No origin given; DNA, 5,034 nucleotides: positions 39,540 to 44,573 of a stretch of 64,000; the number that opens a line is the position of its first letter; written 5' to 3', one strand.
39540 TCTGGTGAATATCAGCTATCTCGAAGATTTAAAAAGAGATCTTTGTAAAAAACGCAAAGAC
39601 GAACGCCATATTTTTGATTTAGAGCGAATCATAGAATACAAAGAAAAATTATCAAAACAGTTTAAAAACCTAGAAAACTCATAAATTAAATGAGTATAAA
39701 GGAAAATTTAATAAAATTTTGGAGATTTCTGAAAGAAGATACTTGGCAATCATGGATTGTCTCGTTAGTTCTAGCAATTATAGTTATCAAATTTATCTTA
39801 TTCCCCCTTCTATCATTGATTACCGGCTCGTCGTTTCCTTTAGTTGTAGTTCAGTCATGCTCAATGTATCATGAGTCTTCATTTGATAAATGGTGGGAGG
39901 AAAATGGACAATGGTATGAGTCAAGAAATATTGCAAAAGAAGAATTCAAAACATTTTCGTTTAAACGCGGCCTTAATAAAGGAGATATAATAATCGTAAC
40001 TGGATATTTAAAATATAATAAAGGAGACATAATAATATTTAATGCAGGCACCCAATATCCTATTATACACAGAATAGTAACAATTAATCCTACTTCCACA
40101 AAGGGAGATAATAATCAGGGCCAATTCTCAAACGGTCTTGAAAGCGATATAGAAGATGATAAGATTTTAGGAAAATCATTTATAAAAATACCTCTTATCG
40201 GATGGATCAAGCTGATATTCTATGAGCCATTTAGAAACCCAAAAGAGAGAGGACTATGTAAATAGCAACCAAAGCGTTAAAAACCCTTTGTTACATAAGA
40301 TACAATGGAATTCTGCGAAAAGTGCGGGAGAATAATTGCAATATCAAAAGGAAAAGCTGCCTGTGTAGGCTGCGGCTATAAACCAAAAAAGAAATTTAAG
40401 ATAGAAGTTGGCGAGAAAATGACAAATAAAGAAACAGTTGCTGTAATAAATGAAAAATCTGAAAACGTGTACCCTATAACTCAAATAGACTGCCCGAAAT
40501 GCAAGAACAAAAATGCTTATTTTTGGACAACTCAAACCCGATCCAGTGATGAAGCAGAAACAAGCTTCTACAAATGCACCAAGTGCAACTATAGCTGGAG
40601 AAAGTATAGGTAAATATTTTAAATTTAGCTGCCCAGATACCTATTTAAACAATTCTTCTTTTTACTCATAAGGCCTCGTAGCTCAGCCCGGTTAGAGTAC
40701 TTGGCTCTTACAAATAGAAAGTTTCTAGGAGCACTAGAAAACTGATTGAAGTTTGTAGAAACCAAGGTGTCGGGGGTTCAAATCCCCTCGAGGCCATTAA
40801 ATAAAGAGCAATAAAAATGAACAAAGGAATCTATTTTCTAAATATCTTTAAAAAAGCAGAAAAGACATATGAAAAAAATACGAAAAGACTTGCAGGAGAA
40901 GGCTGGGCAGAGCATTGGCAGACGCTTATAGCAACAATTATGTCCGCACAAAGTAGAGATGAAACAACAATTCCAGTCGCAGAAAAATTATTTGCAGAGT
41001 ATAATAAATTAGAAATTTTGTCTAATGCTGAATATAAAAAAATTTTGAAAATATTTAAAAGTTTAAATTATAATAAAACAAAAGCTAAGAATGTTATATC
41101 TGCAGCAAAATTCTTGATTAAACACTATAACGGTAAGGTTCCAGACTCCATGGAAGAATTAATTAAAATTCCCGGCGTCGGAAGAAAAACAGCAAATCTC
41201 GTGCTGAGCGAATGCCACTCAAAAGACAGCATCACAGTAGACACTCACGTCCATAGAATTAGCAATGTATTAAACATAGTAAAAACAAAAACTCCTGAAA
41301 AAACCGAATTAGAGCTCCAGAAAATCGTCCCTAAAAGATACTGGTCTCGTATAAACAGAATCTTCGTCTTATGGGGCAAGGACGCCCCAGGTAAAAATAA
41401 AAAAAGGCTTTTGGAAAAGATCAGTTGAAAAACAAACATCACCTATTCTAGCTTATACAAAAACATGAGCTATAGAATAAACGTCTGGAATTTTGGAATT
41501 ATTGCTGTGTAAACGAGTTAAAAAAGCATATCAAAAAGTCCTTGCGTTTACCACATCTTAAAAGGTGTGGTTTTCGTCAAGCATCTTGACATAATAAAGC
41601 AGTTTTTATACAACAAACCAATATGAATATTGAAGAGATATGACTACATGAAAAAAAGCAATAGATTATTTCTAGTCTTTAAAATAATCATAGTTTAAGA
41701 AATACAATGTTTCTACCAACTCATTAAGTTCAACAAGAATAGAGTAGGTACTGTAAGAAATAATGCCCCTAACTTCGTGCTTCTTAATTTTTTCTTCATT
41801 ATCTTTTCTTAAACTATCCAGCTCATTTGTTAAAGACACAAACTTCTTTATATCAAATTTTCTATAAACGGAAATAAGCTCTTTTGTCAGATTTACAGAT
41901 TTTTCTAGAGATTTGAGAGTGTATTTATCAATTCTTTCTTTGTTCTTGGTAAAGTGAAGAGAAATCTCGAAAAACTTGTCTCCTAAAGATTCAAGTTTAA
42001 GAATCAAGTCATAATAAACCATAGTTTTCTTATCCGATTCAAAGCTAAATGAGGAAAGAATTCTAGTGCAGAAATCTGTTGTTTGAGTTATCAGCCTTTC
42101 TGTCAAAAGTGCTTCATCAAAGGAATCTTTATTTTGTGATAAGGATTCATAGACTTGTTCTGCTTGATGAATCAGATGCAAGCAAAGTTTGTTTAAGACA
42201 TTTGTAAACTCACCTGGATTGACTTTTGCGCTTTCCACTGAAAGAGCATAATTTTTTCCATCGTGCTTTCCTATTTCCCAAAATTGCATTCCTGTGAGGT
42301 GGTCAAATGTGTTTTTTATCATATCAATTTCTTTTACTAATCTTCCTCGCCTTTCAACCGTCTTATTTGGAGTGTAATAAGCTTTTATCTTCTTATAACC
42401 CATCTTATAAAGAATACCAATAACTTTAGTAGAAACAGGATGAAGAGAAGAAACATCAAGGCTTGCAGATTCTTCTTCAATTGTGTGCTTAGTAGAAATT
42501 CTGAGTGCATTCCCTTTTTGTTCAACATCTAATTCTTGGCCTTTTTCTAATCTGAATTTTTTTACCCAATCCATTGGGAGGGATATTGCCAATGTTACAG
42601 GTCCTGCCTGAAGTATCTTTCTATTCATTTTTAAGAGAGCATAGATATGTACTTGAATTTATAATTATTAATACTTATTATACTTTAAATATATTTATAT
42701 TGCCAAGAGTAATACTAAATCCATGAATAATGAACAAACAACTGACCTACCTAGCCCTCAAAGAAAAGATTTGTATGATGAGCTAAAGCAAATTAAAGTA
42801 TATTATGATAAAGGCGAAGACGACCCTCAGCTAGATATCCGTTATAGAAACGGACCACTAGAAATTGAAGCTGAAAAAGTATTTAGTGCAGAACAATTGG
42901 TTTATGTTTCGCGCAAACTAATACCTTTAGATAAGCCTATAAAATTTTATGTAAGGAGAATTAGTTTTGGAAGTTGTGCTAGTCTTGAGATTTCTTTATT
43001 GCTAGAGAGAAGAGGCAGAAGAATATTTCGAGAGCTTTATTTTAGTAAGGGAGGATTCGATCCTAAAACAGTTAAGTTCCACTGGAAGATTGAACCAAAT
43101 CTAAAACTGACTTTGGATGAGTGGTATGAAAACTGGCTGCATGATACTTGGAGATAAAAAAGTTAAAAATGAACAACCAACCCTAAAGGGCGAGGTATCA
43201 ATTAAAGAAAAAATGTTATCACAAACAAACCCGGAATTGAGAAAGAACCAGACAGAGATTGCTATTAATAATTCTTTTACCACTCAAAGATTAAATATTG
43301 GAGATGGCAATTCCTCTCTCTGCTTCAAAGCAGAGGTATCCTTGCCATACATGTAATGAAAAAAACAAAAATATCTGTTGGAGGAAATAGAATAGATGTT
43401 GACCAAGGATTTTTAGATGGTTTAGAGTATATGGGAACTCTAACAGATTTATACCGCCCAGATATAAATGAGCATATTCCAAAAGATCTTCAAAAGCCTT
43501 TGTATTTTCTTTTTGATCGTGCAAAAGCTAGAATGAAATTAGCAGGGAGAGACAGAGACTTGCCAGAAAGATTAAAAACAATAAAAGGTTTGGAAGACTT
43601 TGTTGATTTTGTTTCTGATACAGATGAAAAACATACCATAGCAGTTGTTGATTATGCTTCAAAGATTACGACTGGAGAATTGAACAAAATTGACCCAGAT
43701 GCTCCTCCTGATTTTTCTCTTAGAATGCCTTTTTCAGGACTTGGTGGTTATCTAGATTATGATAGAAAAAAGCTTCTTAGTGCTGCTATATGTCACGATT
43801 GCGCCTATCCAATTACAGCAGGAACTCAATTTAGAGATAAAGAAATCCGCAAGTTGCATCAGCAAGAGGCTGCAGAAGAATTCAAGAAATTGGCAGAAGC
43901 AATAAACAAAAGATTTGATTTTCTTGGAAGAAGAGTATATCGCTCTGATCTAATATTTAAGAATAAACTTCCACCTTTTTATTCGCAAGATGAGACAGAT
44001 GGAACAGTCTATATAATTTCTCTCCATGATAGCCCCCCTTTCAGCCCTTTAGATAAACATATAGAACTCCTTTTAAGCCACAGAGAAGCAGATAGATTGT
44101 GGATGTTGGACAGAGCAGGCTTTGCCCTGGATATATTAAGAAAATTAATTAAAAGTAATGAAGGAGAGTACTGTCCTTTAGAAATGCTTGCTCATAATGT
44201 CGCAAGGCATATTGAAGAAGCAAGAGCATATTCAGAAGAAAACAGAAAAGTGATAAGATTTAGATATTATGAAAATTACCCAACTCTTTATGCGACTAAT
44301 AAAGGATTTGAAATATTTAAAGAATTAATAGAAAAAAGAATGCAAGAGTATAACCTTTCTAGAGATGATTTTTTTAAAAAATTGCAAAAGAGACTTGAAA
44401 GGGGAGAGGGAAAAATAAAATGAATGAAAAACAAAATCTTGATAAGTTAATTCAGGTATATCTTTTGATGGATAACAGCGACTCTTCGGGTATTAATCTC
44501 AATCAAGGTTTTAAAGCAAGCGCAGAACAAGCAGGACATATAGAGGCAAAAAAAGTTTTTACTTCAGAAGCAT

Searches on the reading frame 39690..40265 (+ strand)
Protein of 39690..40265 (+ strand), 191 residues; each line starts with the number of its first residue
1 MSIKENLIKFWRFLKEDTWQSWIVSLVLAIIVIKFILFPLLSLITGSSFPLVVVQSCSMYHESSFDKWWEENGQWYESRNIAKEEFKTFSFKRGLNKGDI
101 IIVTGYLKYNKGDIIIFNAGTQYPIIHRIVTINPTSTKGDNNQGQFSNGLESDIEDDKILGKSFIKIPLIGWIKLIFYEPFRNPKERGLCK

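Call 7: search_protein_families(library=pfam, proteins=[window:39690-40265:+], max_evalue=1)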
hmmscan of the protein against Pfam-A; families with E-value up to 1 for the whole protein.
window:39690-40265:+ (191 aa): 2 families
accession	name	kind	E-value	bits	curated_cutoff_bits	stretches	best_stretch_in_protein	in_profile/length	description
PF19540.4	DUF6064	-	0.0063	16.9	27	1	12-55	96-137/210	Family of unknown function (DUF6064)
PF00717.28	Peptidase_S24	-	0.15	12.2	23.3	1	91-130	45-83/116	Peptidase S24-like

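Call 14: search_protein_families(library=ncbifam, proteins=[window:39690-40265:+], max_evalue=1)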
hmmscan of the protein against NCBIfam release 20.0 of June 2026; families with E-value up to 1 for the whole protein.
window:39690-40265:+ (191 aa): 4 families
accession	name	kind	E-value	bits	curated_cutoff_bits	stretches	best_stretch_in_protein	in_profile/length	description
TIGR02228.1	sigpep_I_arch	equivalog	9.3e-14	51.6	51.85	1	94-176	44-132/158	signal peptidase I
NF046067.1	SigPepSipWBacil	equivalog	0.00038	20.1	190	1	94-173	51-136/189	signal peptidase I SipW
TIGR02227.1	sigpep_I_bact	equivalog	0.0068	16.3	47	1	90-133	29-78/162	signal peptidase I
TIGR00499.1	lysS_bact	equivalog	0.012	14.3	427.6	1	74-142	84-150/496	lysine--tRNA ligase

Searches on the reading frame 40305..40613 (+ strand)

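Call 33: search_protein_families(library=pfam, proteins=[window:40305-40613:+], max_evalue=0.01)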
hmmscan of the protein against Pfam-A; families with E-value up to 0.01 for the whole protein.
window:40305-40613:+ (102 aa): 3 families
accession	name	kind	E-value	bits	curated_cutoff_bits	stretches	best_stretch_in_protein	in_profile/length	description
PF01096.23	Zn_ribbon_TFIIS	-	5.2e-18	65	21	1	62-99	2-39/39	Transcription factor S-II (TFIIS)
PF02150.21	Zn_ribbon_RPB9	-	0.0042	17.4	25.2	1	1-26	1-30/36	RNA polymerases M/15 Kd subunit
PF12760.12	Zn_ribbon_IS1595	-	0.0075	16.7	25.4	1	62-96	20-45/46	Transposase zinc-ribbon domain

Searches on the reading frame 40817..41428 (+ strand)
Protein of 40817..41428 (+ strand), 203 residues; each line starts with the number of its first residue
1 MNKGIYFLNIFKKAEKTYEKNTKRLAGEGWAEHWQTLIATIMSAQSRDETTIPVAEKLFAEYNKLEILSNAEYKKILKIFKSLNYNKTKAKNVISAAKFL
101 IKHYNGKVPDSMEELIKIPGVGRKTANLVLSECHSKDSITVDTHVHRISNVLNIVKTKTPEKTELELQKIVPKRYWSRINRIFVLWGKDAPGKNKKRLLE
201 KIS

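Call 67: search_protein_families(library=pfam, proteins=[window:40817-41428:+], max_evalue=0.001)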
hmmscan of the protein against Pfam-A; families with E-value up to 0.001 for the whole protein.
window:40817-41428:+ (203 aa): 4 families
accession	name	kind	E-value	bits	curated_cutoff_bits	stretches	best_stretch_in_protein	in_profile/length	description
PF00730.31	HhH-GPD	-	6.6e-22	78.3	26.2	1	38-173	1-108/108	HhH-GPD superfamily base excision DNA repair protein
PF00633.29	HHH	-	3e-10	39.8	24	1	104-131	2-29/30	Helix-hairpin-helix motif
PF22175.2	Ogg-HhH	-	0.00011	22.3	27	1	32-162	19-152/173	8-oxoguanine DNA glycosylase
PF14520.12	HHH_5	-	0.00032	21.6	27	0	113-137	2-27/57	Helix-hairpin-helix domain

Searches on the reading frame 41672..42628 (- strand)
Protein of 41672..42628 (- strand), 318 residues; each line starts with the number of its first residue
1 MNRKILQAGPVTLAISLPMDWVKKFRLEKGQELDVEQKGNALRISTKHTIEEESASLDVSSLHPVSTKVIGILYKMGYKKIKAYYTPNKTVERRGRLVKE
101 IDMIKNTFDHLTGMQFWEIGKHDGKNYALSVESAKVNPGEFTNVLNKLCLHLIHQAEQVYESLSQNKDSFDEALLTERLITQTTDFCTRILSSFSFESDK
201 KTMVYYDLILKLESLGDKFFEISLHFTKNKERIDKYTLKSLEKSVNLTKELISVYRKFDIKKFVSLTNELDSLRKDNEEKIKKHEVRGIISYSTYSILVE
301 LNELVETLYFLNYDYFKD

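Call 67: search_protein_families(library=pfam, proteins=[window:41672-42628:-], max_evalue=0.001)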
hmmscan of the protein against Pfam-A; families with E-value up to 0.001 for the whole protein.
window:41672-42628:- (318 aa): 1 family
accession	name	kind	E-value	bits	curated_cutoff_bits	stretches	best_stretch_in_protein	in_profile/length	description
PF04014.23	MazE_antitoxin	-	7.3e-06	26.3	24.7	1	12-45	7-41/48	Antidote-toxin recognition MazE, bacterial antitoxin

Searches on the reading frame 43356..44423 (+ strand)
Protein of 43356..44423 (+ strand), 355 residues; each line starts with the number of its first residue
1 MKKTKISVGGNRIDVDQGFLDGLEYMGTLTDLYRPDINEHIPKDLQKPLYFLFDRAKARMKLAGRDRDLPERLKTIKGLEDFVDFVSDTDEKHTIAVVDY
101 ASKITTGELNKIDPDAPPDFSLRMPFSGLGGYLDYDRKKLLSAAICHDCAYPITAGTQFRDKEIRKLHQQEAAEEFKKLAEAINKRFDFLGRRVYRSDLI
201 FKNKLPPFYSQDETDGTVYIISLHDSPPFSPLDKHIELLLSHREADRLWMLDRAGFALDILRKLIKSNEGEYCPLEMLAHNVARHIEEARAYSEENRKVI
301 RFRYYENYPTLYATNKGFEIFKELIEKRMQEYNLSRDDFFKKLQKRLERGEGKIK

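Call 33: search_protein_families(library=pfam, proteins=[window:43356-44423:+], max_evalue=0.01)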
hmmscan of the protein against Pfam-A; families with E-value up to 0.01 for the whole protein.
window:43356-44423:+ (355 aa): 1 family
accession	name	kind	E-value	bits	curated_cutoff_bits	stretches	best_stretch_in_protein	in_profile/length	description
PF01966.28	HD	-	0.0024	18.6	22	0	109-183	20-73/116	HD domain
